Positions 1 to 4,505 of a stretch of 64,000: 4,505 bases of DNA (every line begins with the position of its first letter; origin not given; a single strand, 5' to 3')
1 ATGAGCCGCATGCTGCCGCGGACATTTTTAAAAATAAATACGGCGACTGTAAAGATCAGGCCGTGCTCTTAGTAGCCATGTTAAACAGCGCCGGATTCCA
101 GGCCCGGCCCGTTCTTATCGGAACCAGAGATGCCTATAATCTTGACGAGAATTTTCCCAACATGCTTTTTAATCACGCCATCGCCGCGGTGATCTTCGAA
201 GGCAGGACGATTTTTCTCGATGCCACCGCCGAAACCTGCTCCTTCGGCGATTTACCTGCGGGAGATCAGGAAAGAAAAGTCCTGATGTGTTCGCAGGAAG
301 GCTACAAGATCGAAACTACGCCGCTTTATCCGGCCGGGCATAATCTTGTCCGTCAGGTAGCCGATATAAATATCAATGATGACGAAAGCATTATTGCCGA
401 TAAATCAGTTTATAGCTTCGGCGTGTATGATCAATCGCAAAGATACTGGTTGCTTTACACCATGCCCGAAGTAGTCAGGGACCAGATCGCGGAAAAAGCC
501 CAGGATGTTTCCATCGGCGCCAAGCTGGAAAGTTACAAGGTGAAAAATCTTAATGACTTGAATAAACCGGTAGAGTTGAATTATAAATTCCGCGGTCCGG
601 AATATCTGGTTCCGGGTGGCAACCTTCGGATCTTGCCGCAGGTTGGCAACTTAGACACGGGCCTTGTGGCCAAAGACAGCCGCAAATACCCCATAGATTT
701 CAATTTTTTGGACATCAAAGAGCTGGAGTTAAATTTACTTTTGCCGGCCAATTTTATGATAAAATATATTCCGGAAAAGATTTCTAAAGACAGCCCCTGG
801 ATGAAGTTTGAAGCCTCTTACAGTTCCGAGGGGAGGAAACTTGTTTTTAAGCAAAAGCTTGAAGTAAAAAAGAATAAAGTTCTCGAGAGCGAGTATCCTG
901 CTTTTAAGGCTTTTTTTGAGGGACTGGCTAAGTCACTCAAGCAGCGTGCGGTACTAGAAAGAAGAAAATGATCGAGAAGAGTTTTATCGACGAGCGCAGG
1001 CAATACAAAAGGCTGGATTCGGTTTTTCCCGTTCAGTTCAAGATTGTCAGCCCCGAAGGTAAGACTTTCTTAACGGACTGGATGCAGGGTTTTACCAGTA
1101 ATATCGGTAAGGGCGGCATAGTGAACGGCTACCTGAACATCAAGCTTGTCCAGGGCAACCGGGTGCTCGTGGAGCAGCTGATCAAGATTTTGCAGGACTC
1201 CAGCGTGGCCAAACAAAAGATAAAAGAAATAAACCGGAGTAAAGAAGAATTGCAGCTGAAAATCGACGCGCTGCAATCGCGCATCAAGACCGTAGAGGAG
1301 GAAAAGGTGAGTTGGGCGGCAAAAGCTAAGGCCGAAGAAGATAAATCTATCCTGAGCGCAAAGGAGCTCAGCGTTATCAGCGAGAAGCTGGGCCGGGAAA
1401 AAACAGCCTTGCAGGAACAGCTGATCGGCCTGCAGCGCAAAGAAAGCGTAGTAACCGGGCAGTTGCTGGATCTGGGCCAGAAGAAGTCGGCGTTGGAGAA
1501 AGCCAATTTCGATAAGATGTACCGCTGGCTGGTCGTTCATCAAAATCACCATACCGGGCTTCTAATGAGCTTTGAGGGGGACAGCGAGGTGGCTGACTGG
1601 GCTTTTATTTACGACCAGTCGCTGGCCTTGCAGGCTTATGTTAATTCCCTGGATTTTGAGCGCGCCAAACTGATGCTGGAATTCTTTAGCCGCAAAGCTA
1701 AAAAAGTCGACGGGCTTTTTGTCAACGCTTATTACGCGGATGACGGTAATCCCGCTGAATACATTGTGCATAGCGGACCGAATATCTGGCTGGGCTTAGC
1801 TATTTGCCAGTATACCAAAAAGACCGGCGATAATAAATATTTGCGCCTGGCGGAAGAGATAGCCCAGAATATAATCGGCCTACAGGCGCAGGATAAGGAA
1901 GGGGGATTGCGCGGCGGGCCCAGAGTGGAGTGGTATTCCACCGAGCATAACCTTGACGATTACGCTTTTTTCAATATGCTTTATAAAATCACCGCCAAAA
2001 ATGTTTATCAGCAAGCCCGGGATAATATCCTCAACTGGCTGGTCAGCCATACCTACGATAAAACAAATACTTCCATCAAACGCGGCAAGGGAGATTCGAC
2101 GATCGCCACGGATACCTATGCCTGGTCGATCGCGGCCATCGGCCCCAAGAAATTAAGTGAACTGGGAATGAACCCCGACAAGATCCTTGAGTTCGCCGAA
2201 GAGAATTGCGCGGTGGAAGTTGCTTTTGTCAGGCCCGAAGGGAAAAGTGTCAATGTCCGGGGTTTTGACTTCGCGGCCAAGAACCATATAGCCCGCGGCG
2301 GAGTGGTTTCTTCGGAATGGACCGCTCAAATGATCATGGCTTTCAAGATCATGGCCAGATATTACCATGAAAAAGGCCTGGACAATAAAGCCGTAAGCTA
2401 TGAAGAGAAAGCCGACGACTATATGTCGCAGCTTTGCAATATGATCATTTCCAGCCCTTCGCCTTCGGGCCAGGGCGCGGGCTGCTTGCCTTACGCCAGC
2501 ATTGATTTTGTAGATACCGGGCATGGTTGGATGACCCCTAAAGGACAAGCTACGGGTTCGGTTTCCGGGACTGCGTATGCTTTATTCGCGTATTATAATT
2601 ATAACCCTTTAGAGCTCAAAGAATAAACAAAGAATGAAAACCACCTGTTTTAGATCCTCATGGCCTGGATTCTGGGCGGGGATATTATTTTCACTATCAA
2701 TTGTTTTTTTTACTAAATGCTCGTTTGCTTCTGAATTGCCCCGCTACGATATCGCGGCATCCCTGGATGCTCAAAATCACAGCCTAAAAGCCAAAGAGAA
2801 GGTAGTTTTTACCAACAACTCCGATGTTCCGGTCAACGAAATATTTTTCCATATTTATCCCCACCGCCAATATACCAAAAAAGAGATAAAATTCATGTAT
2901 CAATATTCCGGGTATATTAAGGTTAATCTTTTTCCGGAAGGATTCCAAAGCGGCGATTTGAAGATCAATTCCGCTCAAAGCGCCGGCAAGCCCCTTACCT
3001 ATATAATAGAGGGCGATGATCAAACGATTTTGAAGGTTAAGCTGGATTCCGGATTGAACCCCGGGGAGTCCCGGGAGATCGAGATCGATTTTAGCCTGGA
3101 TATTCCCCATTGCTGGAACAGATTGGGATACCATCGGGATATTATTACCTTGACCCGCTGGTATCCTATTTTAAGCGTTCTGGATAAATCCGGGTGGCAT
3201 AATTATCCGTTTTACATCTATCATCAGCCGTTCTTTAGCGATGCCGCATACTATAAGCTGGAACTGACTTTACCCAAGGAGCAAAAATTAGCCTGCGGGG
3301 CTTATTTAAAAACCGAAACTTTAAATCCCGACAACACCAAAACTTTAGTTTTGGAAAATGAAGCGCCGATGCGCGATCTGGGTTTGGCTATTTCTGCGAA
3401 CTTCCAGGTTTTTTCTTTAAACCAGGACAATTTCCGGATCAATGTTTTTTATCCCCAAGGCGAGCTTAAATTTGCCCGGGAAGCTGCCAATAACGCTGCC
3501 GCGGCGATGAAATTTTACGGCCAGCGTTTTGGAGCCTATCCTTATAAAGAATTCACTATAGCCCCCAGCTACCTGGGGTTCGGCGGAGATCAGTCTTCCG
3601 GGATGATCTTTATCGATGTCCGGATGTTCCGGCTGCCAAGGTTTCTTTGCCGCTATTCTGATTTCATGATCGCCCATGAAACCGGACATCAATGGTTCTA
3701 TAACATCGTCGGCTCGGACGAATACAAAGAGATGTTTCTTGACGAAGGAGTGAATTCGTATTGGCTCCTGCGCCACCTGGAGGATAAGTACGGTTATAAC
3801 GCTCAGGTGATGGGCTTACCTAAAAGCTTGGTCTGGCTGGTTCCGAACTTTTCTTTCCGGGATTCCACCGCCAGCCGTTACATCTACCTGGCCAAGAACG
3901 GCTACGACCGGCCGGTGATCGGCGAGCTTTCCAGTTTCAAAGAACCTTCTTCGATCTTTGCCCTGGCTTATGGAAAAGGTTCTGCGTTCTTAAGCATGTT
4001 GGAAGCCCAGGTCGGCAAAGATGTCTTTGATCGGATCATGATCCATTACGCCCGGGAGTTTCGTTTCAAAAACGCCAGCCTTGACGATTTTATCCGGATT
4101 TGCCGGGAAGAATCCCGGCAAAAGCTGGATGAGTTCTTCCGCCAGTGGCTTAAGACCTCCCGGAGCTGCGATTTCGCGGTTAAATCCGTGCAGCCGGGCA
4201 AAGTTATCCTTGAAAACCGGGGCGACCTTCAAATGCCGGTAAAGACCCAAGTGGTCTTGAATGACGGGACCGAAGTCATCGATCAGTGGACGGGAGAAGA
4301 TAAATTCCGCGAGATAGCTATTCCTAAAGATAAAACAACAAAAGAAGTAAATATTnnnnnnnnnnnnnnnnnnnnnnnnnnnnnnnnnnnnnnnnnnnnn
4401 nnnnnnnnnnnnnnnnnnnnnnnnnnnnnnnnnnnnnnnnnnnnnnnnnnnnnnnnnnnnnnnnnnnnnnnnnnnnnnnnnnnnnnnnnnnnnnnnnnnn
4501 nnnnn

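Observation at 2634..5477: M1 aminopeptidase-like domain fused to an Omp85/BamA-type beta-barrel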

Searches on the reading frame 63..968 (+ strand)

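Call 3: search_protein_families(library=pfam, proteins=[window:63-968:+], max_evalue=0.1)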
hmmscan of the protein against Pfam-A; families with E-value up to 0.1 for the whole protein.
window:63-968:+ (302 aa): 1 family
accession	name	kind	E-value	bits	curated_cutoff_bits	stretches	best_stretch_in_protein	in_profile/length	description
PF12970.12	DUF3858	-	0.0016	19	27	1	221-285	39-103/116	Domain of Unknown Function with PDB structure (DUF3858)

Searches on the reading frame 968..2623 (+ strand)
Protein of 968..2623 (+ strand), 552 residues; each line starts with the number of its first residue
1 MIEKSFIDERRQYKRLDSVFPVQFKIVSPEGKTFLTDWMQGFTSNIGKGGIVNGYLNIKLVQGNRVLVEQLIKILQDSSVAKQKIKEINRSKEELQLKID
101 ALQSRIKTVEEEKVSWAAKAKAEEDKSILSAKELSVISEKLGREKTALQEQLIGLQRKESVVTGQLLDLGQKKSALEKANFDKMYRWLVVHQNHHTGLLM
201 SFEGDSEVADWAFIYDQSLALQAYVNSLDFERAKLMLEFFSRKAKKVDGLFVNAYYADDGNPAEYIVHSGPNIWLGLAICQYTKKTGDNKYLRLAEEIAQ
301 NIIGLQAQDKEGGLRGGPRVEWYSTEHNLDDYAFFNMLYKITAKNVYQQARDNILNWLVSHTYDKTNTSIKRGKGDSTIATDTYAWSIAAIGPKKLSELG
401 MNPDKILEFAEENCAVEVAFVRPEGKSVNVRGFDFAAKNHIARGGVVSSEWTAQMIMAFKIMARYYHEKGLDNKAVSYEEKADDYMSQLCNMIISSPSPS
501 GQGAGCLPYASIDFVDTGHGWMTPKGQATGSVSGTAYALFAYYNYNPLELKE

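Call 3: search_protein_families(library=pfam, proteins=[window:968-2623:+], max_evalue=0.1)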
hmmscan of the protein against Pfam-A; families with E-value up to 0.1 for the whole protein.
window:968-2623:+ (552 aa): 0 families

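Call 55: find_homologous_proteins(query=window:968-2623:+, max_evalue=0.001)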
Query window:968-2623:+ (552 aa): 1332 proteins with E <= 0.001 among 8000 candidates; the best 120 are listed.
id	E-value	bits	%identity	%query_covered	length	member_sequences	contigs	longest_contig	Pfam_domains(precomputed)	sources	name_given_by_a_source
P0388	0.0e+0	1151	93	92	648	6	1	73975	PF07238.20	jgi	jgi:hypothetical protein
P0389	0.0e+0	1049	84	92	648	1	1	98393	-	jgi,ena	-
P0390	0.0e+0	1030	82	92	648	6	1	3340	PF07238.20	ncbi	-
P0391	0.0e+0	1021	82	92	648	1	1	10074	PF07238.20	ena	-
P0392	0.0e+0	1013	82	92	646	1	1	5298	-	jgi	jgi:hypothetical protein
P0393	5.1e-298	1007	82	92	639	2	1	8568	-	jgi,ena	-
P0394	5.4e-289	977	84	92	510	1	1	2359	-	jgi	jgi:hypothetical protein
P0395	1.1e-286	970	79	92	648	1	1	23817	PF07238.20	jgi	jgi:hypothetical protein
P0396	3.9e-285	965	78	91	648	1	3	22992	PF07238.20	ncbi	-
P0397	4.9e-284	961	77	92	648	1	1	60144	-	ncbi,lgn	-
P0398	2.0e-277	939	77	92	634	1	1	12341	PF07238.20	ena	-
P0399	3.3e-274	929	76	92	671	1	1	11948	PF07238.20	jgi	-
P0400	2.1e-263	893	72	91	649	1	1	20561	-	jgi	jgi:hypothetical protein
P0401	2.9e-257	873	70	91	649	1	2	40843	PF07238.20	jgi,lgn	jgi:hypothetical protein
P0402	7.1e-256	868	70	91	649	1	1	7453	PF07238.20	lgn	-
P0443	8.8e-241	818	64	92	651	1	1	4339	PF03663.21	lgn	-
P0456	5.7e-239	812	63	91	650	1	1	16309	PF03663.21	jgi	-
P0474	7.3e-237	805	64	91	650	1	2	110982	PF03663.21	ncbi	-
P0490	6.8e-236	802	62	94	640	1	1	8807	PF07238.20,PF03663.21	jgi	jgi:hypothetical protein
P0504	6.6e-234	796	64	91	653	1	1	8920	PF03663.21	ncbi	-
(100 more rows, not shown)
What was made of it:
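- The partner's C-terminal domain looks carbohydrate-related (PF03663 in some members, call 55).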

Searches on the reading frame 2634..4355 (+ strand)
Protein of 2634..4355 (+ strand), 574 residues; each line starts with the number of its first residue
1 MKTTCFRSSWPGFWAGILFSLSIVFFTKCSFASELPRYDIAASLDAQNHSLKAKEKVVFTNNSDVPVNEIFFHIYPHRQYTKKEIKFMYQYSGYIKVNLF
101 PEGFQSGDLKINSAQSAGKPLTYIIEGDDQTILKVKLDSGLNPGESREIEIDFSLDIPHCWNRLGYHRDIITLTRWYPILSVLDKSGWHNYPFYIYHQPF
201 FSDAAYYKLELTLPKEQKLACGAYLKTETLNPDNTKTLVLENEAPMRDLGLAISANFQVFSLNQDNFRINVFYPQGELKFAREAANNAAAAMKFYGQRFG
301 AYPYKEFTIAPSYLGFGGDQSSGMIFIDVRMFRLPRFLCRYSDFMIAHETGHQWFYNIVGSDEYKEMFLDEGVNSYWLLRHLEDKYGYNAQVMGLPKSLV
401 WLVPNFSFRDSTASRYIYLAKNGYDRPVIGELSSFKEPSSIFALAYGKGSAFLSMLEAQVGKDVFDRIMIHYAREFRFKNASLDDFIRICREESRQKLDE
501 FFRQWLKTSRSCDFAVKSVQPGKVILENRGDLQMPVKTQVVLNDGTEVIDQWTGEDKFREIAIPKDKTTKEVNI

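Call 34: search_solved_structures(query=window:2634-4355:+, max_evalue=0.001, show_alignments=2)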
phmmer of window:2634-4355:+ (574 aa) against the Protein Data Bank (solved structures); distinct sequences matched with E-value up to 0.001: 60.
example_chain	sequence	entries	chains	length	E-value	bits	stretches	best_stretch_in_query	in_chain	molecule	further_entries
4kx7_A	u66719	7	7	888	7.8e-14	54.3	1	203-520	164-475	Glutamyl aminopeptidase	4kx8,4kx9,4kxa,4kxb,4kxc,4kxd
9o5k_G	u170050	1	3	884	2.2e-10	43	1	259-507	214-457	Puromycin-sensitive aminopeptidase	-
8sw0_A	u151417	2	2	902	2.2e-10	42.9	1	259-507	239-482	Puromycin-sensitive aminopeptidase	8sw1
3cia_A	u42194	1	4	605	2.4e-10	42.8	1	293-494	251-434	cold-active aminopeptidase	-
3q7j_A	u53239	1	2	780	6e-07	31.6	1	288-509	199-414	Tricorn protease-interacting factor F3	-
1z1w_A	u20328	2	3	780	8.6e-07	31.1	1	288-509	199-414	Tricorn protease interacting factor F3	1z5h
8t41_A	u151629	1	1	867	2e-06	29.9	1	292-509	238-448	Aminopeptidase N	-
6ea4_A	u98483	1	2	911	2.1e-06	29.8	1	344-486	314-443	Endoplasmic reticulum aminopeptidase 2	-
7p7p_A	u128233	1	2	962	2.3e-06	29.7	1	344-486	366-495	Endoplasmic reticulum aminopeptidase 2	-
7nsk_A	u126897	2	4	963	2.3e-06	29.7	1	344-486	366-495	Endoplasmic reticulum aminopeptidase 2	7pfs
7nup_A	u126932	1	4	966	2.3e-06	29.7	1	344-486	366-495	Endoplasmic reticulum aminopeptidase 2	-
5ab0_A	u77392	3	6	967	2.3e-06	29.7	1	344-486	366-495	ENDOPLASMATIC RETICULUM AMINOPEPTIDASE 2 | Endoplasmic reticulum aminopeptidase 2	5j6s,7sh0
3se6_A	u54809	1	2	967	2.3e-06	29.7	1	344-486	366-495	Endoplasmic reticulum aminopeptidase 2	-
7v9o_A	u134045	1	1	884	3.3e-06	29.1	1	205-509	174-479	Alanine aminopeptidase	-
7v9n_A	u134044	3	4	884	3.3e-06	29.1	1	205-509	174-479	Alanine aminopeptidase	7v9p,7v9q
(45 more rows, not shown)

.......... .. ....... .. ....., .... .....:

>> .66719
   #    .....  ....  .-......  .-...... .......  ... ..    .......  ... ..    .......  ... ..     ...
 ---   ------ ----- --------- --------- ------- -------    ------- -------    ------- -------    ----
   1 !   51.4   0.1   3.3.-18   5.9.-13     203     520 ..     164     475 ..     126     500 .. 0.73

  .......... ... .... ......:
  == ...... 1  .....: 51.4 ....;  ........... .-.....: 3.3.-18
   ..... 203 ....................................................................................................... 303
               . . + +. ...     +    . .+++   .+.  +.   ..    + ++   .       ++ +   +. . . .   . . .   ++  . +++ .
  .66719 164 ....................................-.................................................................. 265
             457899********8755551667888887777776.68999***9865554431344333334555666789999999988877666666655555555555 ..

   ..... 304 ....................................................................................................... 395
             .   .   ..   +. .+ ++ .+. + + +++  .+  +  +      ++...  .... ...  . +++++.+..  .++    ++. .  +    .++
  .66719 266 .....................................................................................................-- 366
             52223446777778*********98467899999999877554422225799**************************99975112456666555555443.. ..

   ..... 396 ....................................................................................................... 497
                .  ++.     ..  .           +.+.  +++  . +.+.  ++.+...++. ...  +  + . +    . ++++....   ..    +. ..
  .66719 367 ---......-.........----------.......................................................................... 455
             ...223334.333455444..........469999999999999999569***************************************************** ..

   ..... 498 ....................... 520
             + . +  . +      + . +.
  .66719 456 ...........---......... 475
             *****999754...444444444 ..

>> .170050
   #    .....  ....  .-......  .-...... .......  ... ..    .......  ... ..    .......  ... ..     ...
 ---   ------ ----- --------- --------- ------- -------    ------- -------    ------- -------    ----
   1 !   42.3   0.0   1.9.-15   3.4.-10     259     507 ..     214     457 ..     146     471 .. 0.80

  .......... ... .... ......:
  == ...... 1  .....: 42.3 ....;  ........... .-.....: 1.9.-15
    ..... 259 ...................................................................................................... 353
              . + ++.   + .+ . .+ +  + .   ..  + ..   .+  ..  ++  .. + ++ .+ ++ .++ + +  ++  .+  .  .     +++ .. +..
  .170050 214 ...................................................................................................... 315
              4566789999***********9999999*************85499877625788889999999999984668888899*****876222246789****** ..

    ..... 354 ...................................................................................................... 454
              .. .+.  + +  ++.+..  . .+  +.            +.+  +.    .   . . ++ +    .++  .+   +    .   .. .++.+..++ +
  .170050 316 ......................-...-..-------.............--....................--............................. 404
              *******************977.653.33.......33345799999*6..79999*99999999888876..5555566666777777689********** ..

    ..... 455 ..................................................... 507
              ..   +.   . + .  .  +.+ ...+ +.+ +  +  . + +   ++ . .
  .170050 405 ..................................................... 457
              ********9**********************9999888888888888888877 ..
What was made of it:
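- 3969..3980 (+): YGKG, aa 446-449, with the transition-state-stabilising Tyr446 of M1 enzymes. It aligns to SYSKG of aminopeptidase A (call 34).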
